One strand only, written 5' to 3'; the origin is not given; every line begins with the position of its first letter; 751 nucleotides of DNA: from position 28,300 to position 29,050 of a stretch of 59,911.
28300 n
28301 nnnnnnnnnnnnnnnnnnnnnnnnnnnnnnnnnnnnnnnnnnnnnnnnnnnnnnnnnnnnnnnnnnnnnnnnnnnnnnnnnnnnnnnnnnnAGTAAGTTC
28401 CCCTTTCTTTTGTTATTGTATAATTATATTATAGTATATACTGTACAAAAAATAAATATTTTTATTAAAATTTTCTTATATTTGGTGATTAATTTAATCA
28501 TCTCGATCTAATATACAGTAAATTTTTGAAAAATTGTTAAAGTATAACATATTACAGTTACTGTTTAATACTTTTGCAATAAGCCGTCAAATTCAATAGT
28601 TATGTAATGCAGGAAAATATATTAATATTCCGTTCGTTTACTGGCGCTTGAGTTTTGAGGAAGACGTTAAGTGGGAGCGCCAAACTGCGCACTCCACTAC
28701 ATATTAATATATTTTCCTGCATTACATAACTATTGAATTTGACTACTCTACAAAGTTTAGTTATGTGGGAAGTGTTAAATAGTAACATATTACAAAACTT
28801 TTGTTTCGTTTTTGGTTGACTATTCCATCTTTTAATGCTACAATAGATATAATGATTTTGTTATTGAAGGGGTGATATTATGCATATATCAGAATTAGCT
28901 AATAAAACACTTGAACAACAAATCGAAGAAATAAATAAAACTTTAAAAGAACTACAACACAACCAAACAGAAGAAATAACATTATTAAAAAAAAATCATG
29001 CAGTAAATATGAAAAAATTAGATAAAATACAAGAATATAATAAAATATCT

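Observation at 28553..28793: About 240 bp palindromic repeat family with 42 bp perfect arms, a GC-rich inner stem and a compensatory arm substitution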

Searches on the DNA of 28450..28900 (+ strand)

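Call 17: search_rna_families(source=window, start=28450, end=28900, threshold=evalue, max_evalue=10)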
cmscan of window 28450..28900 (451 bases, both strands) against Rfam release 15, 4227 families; matches with E-value up to 10: 5.
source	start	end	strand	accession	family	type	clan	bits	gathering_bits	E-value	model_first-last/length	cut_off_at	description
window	28585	28744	-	RF03802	MIR5649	Gene; miRNA;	-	48.1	100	5.8e-09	1-101/101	no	MIR5649 microRNA precursor family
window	28476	28571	+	RF00479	snosnR71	Gene; snRNA; snoRNA; CD-box;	CL00051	16.2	60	8.6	1-97/97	no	Small nucleolar RNA snR71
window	28745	28815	-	RF02443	SpR08_sRNA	Gene; sRNA;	-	15.6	80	6.8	1-73/73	no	Streptococcus sRNA SpR08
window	28822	28867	+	RF03008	malK-II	Cis-reg;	-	15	52.9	7.7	1-50/50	no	malK-II RNA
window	28524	28583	-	RF02849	Ysr197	Gene; sRNA;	-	13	167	0.73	1-254/254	no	Yersinia sRNA 197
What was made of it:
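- On Any Rfam 15 RNA family: That is a generic long hairpin (call 17).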

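Call 28: search_dna_similar(query=window:28553-28793:+, collection=plasmids, mode=distant, max_evalue=0.01)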
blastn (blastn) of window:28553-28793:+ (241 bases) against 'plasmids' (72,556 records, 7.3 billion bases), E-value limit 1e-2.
No match.

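Call 29: search_dna_similar(query=window:28553-28793:+, collection=phages, mode=distant, max_evalue=0.01)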
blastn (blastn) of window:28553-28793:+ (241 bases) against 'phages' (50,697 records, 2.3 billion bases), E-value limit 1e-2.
No match.

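Call 83: build_rna_model(alignment_id=A6, structure=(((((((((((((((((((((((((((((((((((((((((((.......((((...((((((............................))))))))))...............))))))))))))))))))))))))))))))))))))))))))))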
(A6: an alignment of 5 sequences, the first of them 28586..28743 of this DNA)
Model R1 built from alignment A6 (5 sequences, 159 columns); structure: as given.
model positions 158; base pairs 53; branch points 0; effective number of sequences 0.82; information 0.59 bits per position. Calibrated on 0.2 Mb of random sequence (short: E-values are rough).
structure used (alignment columns):
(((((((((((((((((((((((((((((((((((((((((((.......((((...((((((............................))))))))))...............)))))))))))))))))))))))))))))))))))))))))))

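Call 84: search_with_rna_model(model_id=R1, source=window, filters=off, max_evalue=10)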
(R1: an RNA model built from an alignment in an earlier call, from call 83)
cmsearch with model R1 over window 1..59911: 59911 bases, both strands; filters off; matches with E-value up to 10: 49.
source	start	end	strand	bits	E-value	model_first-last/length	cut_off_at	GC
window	28586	28743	+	192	1.8e-48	1-158/158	no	0.35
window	49630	49786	-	184.9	1.3e-46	1-158/158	no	0.34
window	49630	49786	+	106.6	5.8e-26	1-158/158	no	0.34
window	28586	28743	-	99.1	5.6e-24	1-158/158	no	0.35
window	16110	16269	-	29.8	1.1e-05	1-158/158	no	0.16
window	26147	26199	+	18.2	0.012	1-158/158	no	0.13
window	26147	26199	-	17.4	0.02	1-158/158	no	0.13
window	21519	21589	+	16.8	0.029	1-158/158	no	0.28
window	50342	50427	+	16.5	0.035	1-158/158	no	0.31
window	22957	22992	-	15.5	0.062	1-158/158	no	0.14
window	29161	29209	+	15.5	0.063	1-158/158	no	0.18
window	58883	58959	+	15.1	0.08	1-158/158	no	0.29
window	13539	13583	+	14.8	0.097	1-158/158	no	0.31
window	58883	58959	-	14.3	0.13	1-158/158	no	0.29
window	50342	50427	-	14.2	0.14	1-158/158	no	0.31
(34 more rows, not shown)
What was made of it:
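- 28557..28786 (+): Copy 1, full element (230 bp). Outer IR 28557-28573, left spacer 28574-28585, left arm 28586-28628, core 28629-28700, right arm 28701-28743, right spacer 28744-28769, outer IR 28770-28786. Covariance model score 192 bits (call 84).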

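Call 85: search_with_rna_model(model_id=R1, sources=[L001, L003, L004, L009, L011, L012, L013, L015, L017, L019, L211, L212, L214, L217, L218, L219], max_evalue=0.01)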
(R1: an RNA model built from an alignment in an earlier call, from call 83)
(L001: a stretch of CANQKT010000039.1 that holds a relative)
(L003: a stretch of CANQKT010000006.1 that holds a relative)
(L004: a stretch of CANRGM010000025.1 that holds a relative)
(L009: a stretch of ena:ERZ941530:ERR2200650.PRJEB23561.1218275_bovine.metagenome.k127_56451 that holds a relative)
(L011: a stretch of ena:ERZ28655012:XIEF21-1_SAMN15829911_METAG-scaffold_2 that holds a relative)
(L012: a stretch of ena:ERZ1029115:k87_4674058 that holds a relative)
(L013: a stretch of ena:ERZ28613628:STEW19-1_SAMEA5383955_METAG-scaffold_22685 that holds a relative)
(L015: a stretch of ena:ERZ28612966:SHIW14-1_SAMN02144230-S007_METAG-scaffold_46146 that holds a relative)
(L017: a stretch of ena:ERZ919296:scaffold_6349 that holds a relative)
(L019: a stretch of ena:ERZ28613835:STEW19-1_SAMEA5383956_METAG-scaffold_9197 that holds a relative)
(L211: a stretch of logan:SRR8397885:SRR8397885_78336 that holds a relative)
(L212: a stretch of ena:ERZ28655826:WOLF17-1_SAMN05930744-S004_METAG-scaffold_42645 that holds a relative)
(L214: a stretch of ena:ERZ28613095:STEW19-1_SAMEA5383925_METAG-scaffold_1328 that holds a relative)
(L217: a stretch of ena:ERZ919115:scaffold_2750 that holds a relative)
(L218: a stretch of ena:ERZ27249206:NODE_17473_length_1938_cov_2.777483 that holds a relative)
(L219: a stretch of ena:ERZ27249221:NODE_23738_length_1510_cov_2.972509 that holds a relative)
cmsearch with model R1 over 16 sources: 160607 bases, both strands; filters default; matches with E-value up to 0.01: 7.
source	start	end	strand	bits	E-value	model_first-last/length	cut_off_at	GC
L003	5977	6134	+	191.4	6.6e-48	1-158/158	no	0.37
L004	2980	3137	-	186.7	1.2e-46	1-158/158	no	0.38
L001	5680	5838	-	179.4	9.6e-45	1-158/158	no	0.38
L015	968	1126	+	135.1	4.8e-33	1-158/158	no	0.42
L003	5977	6134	-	99.7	1e-23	1-158/158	no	0.37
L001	5680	5838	+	99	1.6e-23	1-158/158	no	0.38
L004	2980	3137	+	94.3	2.7e-22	1-158/158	no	0.38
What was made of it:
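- Tried and rejected: A covariance model confirmed copy 4 and L015 and found nothing else (calls 83-85).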

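Call 86: search_dna_similar(query=window:28549-28599:+, collection=plasmids, mode=distant, max_evalue=10, max_rows=15)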
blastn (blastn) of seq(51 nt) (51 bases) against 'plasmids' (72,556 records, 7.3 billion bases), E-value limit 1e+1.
Records with a match: 5; places in all: 5; records where one place covers at least 80% of the query: 0.
Best place of each record, by identity: >=99% 2; 80-90% 3.
By first word of the organism name: Lawsonia 3; Pantoea 1; Sporosarcina 1.
By predicted mobility (MOB-suite, as given by PLSDB): non-mobilizable 5.
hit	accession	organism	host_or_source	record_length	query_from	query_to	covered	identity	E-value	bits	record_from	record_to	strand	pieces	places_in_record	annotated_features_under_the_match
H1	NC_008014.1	Lawsonia intracellularis PHE/MN1-00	Sus scrofa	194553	10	36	53%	88.9%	3e+0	37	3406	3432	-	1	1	hypothetical protein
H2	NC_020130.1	Lawsonia intracellularis N343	-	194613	10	36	53%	88.9%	3e+0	37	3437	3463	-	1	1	hypothetical protein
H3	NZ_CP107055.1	Lawsonia intracellularis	-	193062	10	36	53%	88.9%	3e+0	37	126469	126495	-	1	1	hypothetical protein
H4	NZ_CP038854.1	Pantoea vagans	eucalyptus,bacteria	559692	27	45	37%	100.0%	3e+0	36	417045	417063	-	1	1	none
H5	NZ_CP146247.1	Sporosarcina psychrophila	cell culture,Middle part of the water ...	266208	14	32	37%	100.0%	3e+0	36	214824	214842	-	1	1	none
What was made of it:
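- Tried and rejected: blastn of the element and of its left end against plasmids and phages gave nothing meaningful (calls 28, 29, 86).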

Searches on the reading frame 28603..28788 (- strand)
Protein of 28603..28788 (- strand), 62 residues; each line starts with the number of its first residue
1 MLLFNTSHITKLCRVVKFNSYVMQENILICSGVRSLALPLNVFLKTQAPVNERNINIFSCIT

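Call 35: find_homologous_proteins(query=window:28603-28788:-, max_evalue=10)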
Query seq(62 aa): no candidate shares three 5-residue words with the query. No homologue found.
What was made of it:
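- Tried and rejected: There were no candidates (call 35).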
